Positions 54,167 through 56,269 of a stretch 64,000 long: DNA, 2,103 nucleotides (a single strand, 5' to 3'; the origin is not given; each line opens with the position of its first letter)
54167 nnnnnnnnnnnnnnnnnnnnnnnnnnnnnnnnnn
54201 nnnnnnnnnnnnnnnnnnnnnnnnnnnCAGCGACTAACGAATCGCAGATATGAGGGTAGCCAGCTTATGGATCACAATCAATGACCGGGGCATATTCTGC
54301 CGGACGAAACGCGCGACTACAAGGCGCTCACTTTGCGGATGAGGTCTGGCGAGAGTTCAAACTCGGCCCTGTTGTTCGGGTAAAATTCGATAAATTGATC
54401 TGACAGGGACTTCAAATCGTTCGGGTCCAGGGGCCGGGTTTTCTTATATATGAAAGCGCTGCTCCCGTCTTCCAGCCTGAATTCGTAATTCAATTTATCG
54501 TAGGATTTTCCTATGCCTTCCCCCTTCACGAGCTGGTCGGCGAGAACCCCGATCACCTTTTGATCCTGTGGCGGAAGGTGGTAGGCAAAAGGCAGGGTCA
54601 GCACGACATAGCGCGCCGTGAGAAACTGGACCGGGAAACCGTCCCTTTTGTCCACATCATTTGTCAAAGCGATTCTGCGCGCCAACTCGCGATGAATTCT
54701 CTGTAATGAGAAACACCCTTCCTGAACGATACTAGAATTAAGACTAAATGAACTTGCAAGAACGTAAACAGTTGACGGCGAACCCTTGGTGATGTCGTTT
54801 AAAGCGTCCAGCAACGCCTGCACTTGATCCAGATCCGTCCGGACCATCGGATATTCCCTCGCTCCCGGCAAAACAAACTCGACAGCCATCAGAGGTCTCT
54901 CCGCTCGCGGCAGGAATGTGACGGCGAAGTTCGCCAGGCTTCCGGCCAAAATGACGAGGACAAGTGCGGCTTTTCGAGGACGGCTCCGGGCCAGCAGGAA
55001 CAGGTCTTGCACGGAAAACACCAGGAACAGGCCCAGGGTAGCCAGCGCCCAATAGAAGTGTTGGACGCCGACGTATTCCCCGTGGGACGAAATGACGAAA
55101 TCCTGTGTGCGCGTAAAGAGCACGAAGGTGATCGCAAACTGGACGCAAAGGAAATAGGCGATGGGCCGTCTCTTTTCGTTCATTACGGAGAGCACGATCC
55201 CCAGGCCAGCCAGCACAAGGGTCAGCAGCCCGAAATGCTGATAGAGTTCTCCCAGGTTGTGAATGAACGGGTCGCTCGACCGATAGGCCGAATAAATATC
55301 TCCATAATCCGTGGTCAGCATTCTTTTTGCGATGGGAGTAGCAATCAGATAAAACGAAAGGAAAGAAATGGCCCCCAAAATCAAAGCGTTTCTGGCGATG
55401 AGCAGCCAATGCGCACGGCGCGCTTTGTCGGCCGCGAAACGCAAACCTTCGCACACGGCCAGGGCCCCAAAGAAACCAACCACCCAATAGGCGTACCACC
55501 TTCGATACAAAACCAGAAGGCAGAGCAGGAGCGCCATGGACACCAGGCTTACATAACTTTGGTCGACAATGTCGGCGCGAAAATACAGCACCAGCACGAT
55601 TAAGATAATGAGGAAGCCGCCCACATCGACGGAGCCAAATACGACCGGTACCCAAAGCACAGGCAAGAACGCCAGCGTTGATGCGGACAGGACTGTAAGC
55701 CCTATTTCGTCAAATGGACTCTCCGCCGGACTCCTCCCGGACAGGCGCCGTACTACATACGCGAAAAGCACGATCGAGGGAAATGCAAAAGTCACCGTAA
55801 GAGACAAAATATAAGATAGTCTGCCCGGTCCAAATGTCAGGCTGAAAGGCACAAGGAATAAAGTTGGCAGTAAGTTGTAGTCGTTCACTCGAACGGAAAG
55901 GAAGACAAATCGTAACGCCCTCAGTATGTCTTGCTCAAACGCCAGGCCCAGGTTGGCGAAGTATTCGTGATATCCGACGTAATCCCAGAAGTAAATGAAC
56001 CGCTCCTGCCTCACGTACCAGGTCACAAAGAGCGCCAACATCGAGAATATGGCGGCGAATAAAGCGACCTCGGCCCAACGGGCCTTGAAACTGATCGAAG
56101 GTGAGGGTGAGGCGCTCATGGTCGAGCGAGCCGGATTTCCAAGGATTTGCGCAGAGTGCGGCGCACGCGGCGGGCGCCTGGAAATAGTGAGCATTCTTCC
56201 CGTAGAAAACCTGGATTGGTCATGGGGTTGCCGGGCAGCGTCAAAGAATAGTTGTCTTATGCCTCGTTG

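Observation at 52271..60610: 8-kb glycosylation-type gene block splits the conserved trmD-rplS junction: candidate undescribed periplasmic glycosylation system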

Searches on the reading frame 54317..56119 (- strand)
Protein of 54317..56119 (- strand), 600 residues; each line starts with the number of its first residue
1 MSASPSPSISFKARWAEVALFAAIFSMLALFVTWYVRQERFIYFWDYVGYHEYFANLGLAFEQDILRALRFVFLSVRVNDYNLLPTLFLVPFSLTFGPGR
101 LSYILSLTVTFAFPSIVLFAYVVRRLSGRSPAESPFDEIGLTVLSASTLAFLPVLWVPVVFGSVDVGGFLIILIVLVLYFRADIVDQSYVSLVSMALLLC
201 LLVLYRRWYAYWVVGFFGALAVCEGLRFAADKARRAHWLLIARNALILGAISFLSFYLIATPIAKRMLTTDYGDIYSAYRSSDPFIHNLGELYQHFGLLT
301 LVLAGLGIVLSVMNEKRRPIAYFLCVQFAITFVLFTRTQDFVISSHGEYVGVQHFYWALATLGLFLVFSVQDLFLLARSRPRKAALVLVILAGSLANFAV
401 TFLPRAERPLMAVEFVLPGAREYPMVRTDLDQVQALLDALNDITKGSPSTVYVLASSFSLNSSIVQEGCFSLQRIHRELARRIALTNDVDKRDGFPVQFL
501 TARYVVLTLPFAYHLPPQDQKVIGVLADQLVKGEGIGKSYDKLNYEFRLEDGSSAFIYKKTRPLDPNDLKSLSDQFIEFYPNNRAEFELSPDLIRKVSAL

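Call 3: search_protein_families(library=pfam, proteins=[window:54317-56119:-], max_evalue=0.1)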
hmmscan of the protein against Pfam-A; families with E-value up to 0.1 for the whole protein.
window:54317-56119:- (600 aa): 0 families

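Call 4: search_protein_families(library=ncbifam, proteins=[window:54317-56119:-], max_evalue=0.1)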
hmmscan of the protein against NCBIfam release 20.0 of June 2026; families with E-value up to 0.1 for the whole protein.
window:54317-56119:- (600 aa): 0 families

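Call 8: search_solved_structures(query=window:54317-56119:-, max_evalue=10)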
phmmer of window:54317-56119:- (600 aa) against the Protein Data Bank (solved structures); distinct sequences matched with E-value up to 10: 0.

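Call 10: find_homologous_proteins(query=window:54317-56119:-)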
Query window:54317-56119:- (600 aa): 157 proteins with E <= 0.001 among 8000 candidates; the best 120 are listed.
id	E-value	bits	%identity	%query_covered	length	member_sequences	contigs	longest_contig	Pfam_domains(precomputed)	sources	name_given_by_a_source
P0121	0.0e+0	1306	99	100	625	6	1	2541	-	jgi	jgi:hypothetical protein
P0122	0.0e+0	1192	89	100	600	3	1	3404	-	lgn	-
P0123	0.0e+0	1189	89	100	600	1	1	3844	-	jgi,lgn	jgi:hypothetical protein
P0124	0.0e+0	1183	89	100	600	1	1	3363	-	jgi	jgi:hypothetical protein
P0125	0.0e+0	1146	85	100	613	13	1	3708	-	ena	-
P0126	0.0e+0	1113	83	100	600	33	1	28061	-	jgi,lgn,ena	-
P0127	0.0e+0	1058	80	100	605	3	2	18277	-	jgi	jgi:hypothetical protein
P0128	0.0e+0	1030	79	100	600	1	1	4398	-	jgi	jgi:hypothetical protein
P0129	0.0e+0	1020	78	100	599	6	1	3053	-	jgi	jgi:hypothetical protein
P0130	4.0e-294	995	76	100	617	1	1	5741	-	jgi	jgi:hypothetical protein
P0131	2.9e-291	985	76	99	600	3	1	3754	-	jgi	jgi:hypothetical protein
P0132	3.4e-284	962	74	100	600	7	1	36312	-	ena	-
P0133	3.2e-275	932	79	89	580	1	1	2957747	-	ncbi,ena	-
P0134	1.2e-274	931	71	100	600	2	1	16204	-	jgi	jgi:hypothetical protein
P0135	1.9e-273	927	80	88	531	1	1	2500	-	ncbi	-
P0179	8.1e-123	429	40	94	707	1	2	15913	-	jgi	jgi:hypothetical protein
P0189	9.9e-115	403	38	93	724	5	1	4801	PF04138.21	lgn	-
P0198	1.2e-107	379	38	98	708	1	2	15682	PF04138.21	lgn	-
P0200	7.3e-107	377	39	93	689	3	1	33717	-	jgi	-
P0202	9.7e-107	376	38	94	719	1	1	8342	-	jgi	jgi:hypothetical protein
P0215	7.2e-103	363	37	97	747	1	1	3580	PF04138.21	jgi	jgi:putative flippase GtrA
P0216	2.0e-102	362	38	93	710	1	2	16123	PF04138.21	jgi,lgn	jgi:putative flippase GtrA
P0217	5.6e-102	360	39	94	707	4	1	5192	-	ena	-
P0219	8.6e-102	360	38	95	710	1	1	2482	-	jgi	jgi:hypothetical protein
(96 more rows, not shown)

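Call 19: find_encoding_contigs(protein=P0133, flank=10000, max_places=2)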
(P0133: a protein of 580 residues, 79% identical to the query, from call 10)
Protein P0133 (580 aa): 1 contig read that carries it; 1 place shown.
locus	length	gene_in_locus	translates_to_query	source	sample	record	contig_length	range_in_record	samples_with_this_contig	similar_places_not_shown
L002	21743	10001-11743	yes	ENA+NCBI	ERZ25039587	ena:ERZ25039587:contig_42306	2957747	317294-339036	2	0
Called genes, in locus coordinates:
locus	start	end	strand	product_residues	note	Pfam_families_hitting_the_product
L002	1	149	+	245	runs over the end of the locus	-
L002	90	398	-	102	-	-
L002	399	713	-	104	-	-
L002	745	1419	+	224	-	PF03737:RraA-like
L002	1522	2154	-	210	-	PF02581:TMP-TENI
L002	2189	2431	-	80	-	-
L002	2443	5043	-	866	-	PF00515:TPR_1 (faint), PF07719:TPR_2 (faint), PF12895:ANAPC3 (faint), PF13174:TPR_6 (faint), PF13176:TPR_7 (faint), PF13181:TPR_8 (faint), PF13414:TPR_11 (faint), PF14559:TPR_19, +7 more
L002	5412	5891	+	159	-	-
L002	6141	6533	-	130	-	PF01245:Ribosomal_L19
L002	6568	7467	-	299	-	PF00535:Glycos_transf_2, PF13641:Glyco_tranf_2_3 (weak)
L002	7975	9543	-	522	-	-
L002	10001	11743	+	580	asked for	-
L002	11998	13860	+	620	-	-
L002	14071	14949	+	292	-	PF00106:adh_short, PF13561:adh_short_C2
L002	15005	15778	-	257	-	PF01746:tRNA_m1G_MT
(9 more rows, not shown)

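Call 21: predict_structure(alignment_id=A1)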
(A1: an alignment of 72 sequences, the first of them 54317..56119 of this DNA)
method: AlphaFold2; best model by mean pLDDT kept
length: 600 residues; sequences in the alignment: 72
mean_pLDDT: 93.9   pTM: 0.92
mean pLDDT of the five models: 93.9, 93.9, 93.6, 92.4, 91.9
residues with pLDDT >= 90: 537; 70-90: 50; 50-70: 7; < 50: 6
segments of 3 or more residues with pLDDT < 50: 1-6
pLDDT, mean of each block of 10 residues (from residue 1): 49 90 96 97 90 96 97 96 96 96 98 98 88 87 96 96 96 98 96 98 96 98 96 94 98 98 95 91 94 96 98 95 98 95 75 93 98 95 97 96 95 95 95 98 94 95 95 92 90 92 97 91 96 97 97 97 96 96 94 86
secondary structure, 60 per line:
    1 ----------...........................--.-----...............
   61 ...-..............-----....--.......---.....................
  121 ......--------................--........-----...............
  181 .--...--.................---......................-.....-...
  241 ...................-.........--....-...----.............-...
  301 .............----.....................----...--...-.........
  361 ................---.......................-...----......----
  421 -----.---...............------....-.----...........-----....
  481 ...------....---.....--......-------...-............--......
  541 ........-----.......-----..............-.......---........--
elements in order: H11-37 H46-63 H65-78 H84-87 H90-96 H100-126 H135-150 H153-160 H166-181 H189-205 H209-230 H232-236 H238-259 H261-269 H272-275 H284-296 H298-313 H318-338 E343-345 E348-350 H352-376 H380-402 H411-416 H430-444 E451-454 H462-471 H477-482 H490-493 H497-501 E504-509 H521-532 H535-539 E540-548 E554-560 H566-579 H581-587 H591-598

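Call 24: fold_search(model_id=the predicted structure, library=pdb)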
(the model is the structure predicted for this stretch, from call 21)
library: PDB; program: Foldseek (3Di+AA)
matches with E <= 10: 362; with E <= 0.001: 5
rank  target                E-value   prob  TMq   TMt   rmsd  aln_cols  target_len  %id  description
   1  8if8_B                7.3e-05  1.00  0.35  0.34  17.3       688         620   13  Arabinosyltransferase AftA (released 2023-05-31)
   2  5f15                  9.0e-05  1.00  0.50  0.54   7.9       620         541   13  Crystal Structure of ArnT from Cupriavidus metallidurans bound to Undecaprenyl phosphate (released 2016-02-17)
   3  5ezm                  3.5e-04  1.00  0.46  0.50  10.5       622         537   14  Crystal Structure of ArnT from Cupriavidus metallidurans in the apo state (released 2016-02-17)
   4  3waj                  5.4e-04  1.00  0.37  0.29  13.1       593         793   12  Crystal structure of the Archaeoglobus fulgidus oligosaccharyltransferase (O29867_ARCFU) complex with Zn and sulfate (released 2013-10-30)
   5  6gxc_A                6.6e-04  1.00  0.39  0.34   9.3       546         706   14  Bacterial oligosaccharyltransferase PglB in complex with an inhibitory peptide and a reactive lipid-linked oligosaccha (released 2018-11-14)
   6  5ogl_A                1.2e-03  1.00  0.39  0.34   9.3       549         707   14  Structure of bacterial oligosaccharyltransferase PglB in complex with an acceptor peptide and an lipid-linked oligosac (released 2017-10-25)
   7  7e9s_A                1.4e-03  1.00  0.42  0.31  12.2       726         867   12  Archaeal oligosaccharyltransferase AglB from Archaeoglobus fulgidus in complex with an inhibitory peptide and a dolich (released 2021-09-08)
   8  9dlh                  1.6e-03  1.00  0.35  0.35  12.0       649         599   14  donor substrate analog-bound AftB (released 2025-06-25)
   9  9dlf_C                3.7e-02  0.98  0.31  0.30   9.2       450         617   16  Arabinosyltransferase AftB in complex with Fab_B3 (released 2025-06-25)
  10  6snh_X                5.0e-02  0.96  0.29  0.35  13.2       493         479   14  Cryo-EM structure of yeast ALG6 in complex with 6AG9 Fab and Dol25-P-Glc (released 2020-03-11)
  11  9s6r_A                1.1e-01  0.92  0.28  0.39  11.6       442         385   11  Ternary cryo-EM structure of yeast ALG3 with Dol25-PP-GlcNAc2Man5, Dol25-P-Man, and Fab (released 2026-03-18)
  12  6ibl_A                1.8e-01  0.14  0.09  0.12  23.9       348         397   15  ACTIVATED TURKEY BETA1 ADRENOCEPTOR WITH BOUND AGONIST FORMOTEROL AND NANOBODY Nb80 (released 2019-01-09)
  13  8tgh_A                3.4e-01  0.09  0.10  0.14  23.1       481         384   13  VMAT1 dimer with amphetamine and reserpine (released 2024-03-20)
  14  8jpp_R                3.7e-01  0.15  0.13  0.19  19.1       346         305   13  Cryo-EM structure of succinate receptor bound to succinate acid coupling MiniGsq (released 2024-05-22)
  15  8bzy_A                3.9e-01  0.11  0.11  0.14  23.2       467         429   11  Structure of SLC40/ferroportin in complex with vamifeport and synthetic nanobody Sy3 in occluded conformation (released 2023-03-22)
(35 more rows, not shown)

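Call 26: find_related_loci(query=A1, collection=genome_contigs, flank=10000)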
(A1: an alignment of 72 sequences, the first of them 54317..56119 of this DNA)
Query A1 (600 aa) in genome_contigs; peptide patterns used: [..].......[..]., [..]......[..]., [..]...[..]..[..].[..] (x = any residue, [..] = any of these).
103 stretches matched a pattern; 66 encode a relative of the query (tblastn E <= 1e-3); 66 distinct loci.
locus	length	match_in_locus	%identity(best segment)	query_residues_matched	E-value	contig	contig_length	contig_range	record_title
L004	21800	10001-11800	83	1-600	0e+0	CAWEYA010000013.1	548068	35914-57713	MAG: uncultured Acidobacteriota bacterium isolate MFD00964.bin.1.245 genome assembly, contig: contig_26672, whole genome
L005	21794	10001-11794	78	3-600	0e+0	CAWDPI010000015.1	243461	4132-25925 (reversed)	MAG: uncultured Acidobacteriota bacterium isolate MFD09222.bin.2.76 genome assembly, contig: contig_68136, whole genome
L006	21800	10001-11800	62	1-600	0e+0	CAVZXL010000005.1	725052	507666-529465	MAG: Terriglobia bacterium isolate MFD01872.bin.2.165 genome assembly, contig: contig_28887, whole genome shotgun sequen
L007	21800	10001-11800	61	1-600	0e+0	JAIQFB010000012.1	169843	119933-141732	MAG: Terriglobia bacterium isolate SRVP_15 SR-VP_26_10_2019_B_40cm_scaffold_126, whole genome shotgun sequence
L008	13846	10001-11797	59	1-599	0e+0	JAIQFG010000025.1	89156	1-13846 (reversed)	MAG: Terriglobia bacterium isolate SRVP_21 SR-VP_26_10_2019_C_20cm_scaffold_1188, whole genome shotgun sequence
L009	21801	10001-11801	79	1-600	0e+0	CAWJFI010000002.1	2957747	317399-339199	MAG: uncultured Acidobacteriota bacterium isolate MFD09222.bin.1.96 genome assembly, contig: contig_42306, whole genome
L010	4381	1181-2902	46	17-599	8e-164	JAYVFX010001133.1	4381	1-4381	MAG: Deltaproteobacteria bacterium isolate GL45_Down_concoct_107 GL45_Down_concoct_107_1132, whole genome shotgun sequen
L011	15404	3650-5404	43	7-600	2e-145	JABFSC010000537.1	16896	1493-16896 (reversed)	MAG: Deltaproteobacteria bacterium isolate S-RSF-IL-11 seq_730, whole genome shotgun sequence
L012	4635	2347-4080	43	12-598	7e-146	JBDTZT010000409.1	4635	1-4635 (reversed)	MAG: Actinomycetota bacterium isolate cluster4_bin.173 NODE_79265_length_4635_cov_4.974017, whole genome shotgun sequenc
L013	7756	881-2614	43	12-598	2e-141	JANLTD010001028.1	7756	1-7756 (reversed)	MAG: Acidobacteriota bacterium isolate OTE_25_metabat_245 OTE_25_k141_755213, whole genome shotgun sequence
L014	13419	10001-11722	43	15-598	3e-139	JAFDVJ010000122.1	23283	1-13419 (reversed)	MAG: Acidobacteria bacterium isolate SZAS-13 ACID-KAN-6__122__length-23283, whole genome shotgun sequence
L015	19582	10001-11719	36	9-592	5e-119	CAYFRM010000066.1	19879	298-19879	MAG TPA_asm: uncultured Clostridia bacterium isolate ERP108616_co1_251 genome assembly, contig: k119_624883, whole genom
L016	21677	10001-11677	37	20-589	6e-117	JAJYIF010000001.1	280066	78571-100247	MAG: Nitrospirae bacterium isolate DBS2-1.bin112 NODE_34_length_280066_cov_3.000118, whole genome shotgun sequence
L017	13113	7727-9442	44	20-600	1e-147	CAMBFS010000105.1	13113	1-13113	MAG: Klebsiella pneumoniae isolate TH-08apr19-175 genome assembly, contig: TH-08apr19-C12452, whole genome shotgun seque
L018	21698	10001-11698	36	12-589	2e-113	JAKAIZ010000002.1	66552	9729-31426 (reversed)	MAG: Nitrospirae bacterium isolate WY3.bin57 NODE_584_length_66552_cov_1.844908, whole genome shotgun sequence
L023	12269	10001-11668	37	31-597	1e-101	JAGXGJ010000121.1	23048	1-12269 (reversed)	MAG: Methylococcaceae bacterium isolate LH_M36 k141_971760, whole genome shotgun sequence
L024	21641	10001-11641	38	31-589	2e-97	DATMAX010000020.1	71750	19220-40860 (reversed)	MAG TPA_asm: Methylococcus sp. isolate SMAG_U13337 k141_329222, whole genome shotgun sequence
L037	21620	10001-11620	28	29-600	5e-56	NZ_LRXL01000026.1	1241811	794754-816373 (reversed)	Cochleicola gelatinilyticus strain LPB0005 ULVI_26, whole genome shotgun sequence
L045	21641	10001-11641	29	17-588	2e-46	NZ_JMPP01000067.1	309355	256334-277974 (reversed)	Raoultella planticola ATCC 33531 GRPL.assembly.67, whole genome shotgun sequence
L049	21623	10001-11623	27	15-582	8e-44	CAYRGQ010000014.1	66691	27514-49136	MAG TPA_asm: uncultured Sphingobacteriaceae bacterium isolate SRP268622_co1_546 genome assembly, contig: NODE_698_length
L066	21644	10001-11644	26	29-583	2e-36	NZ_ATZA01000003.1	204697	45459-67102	Olivibacter sitiensis DSM 17696 A37SDRAFT_scaffold_2.3_C, whole genome shotgun sequence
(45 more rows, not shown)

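Call 35: search_protein_families(library=pfam, alignment_id=A1, max_evalue=0.01)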
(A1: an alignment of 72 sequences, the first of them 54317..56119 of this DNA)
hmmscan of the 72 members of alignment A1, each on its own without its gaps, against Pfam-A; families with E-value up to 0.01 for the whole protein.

A. member 1, window:54317-56119:- (600 aa): 0 families

B. families by the number of members that match (of 72 scanned): 4 families
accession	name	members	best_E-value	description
PF13273.12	DUF4064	2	0.0039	Protein of unknown function (DUF4064)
PF04922.18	DIE2_ALG10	1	0.0013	DIE2/ALG10 family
PF11992.13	TgpA_N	1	0.0034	TgpA N-terminal domain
PF13789.11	DUF4181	1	0.0092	Domain of unknown function (DUF4181)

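Call 37: search_solved_structures(query=A1, max_evalue=10)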
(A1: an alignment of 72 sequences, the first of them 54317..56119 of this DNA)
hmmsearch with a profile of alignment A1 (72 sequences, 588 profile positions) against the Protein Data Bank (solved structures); distinct sequences matched with E-value up to 10: 1.
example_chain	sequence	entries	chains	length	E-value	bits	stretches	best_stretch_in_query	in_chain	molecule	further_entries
6fkg_A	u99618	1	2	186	1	11.2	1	222-322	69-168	Rv1989c (MbcT)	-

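Call 71: search_protein_families(library=pfam, proteins=[L006:11868-13682:+, L007:11794-13611:+, L005:7729-8802:+, L005:8786-9745:+, L006:15909-17531:-, L045:9001-9975:+, L045:9968-11995:+], max_evalue=0.01)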
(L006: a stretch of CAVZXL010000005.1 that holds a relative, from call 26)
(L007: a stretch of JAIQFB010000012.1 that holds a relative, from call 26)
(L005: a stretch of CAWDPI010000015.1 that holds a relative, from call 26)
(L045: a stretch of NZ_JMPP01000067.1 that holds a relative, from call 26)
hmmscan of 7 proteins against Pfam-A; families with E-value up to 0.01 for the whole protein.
L006:11868-13682:+ (605 aa): 0 families

L007:11794-13611:+ (606 aa): 0 families

L005:7729-8802:+ (358 aa): 1 family
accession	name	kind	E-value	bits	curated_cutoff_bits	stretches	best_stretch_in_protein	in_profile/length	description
PF00487.30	FA_desaturase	-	8.4e-23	81.9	29.7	1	94-326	6-236/253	Fatty acid desaturase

L005:8786-9745:+ (320 aa): 5 families
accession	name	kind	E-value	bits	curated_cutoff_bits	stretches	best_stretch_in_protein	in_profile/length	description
PF13489.12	Methyltransf_23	-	4.1e-20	72.6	27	1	88-247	4-162/164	Methyltransferase domain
PF08241.18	Methyltransf_11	-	1.8e-07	32.1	21.2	1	109-200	1-95/95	Methyltransferase domain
PF08242.18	Methyltransf_12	-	4.6e-07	30.9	30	1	109-197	1-97/98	Methyltransferase domain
PF13847.12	Methyltransf_31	-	3e-06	27.4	27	1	103-204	2-113/145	Methyltransferase domain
PF13649.12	Methyltransf_25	-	6e-05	24.1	27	1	108-196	1-97/97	Methyltransferase domain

L006:15909-17531:- (541 aa): 1 family
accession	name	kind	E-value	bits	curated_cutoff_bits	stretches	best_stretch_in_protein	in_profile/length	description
PF07519.17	Tannase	-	9.2e-103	345.1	29.8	1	87-527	15-490/490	Tannase and feruloyl esterase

L045:9001-9975:+ (325 aa): 2 families
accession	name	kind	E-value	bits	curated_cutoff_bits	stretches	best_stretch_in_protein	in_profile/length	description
PF00535.33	Glycos_transf_2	-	9.8e-20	71.6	23.3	1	14-149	2-129/168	Glycosyl transferase family 2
PF13641.12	Glyco_tranf_2_3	-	2.3e-05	24.9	27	1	10-109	1-96/230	Glycosyltransferase like family 2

L045:9968-11995:+ (676 aa): 0 families
